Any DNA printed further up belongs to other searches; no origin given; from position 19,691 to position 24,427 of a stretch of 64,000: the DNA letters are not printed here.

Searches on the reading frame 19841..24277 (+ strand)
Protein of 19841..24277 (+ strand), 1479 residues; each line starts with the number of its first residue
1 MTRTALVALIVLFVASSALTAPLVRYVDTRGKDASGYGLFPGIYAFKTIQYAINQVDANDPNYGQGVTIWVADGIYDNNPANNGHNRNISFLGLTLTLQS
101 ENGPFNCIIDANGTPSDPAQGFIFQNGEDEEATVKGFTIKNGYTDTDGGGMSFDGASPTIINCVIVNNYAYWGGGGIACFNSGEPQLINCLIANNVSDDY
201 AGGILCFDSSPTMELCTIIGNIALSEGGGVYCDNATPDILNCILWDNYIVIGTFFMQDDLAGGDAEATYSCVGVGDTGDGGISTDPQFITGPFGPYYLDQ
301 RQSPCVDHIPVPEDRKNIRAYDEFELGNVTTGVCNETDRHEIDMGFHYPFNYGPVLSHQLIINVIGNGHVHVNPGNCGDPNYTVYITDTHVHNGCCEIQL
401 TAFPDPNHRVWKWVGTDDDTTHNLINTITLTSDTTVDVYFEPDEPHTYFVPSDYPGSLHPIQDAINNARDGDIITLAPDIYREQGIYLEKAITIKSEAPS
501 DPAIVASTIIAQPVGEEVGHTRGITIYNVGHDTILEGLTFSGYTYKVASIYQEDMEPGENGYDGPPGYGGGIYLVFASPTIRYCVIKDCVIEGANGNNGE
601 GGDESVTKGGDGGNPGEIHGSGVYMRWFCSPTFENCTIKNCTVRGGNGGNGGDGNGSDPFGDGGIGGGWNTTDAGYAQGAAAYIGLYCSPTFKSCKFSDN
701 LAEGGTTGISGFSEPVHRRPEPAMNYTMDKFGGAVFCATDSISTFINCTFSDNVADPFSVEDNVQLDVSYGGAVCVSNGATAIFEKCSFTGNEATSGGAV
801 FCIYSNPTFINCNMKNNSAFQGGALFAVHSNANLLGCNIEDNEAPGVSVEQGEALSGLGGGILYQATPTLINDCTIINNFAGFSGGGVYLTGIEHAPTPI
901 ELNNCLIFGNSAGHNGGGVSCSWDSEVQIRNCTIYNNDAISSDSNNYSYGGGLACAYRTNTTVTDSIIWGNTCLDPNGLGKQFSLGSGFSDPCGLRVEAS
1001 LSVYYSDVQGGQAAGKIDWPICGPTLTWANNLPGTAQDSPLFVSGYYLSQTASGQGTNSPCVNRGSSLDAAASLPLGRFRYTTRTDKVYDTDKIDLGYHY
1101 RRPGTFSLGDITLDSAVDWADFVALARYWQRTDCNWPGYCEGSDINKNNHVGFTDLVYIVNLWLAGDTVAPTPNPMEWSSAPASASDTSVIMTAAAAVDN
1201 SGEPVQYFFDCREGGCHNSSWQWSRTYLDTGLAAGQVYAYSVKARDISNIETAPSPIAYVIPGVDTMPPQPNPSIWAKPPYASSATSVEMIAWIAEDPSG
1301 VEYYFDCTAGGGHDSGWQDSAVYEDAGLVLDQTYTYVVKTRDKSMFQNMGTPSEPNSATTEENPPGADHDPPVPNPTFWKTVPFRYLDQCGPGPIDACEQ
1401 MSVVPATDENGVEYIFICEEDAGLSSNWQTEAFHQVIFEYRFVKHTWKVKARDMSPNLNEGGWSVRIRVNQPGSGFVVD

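Call 74: search_protein_families(library=pfam, proteins=[window:19841-24277:+], max_evalue=0.001)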
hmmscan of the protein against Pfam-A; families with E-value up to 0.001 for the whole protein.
window:19841-24277:+ (1479 aa): 2 families
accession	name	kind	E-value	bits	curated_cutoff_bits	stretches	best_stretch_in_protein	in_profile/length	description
PF13229.12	Beta_helix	-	9.1e-24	84.3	25.9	3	734-913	2-141/158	Right handed beta helix region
PF02415.23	Chlam_PMP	-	0.0005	20.5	20.6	0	787-802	2-18/19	Chlamydia polymorphic membrane protein (Chlamydia_PMP) repeat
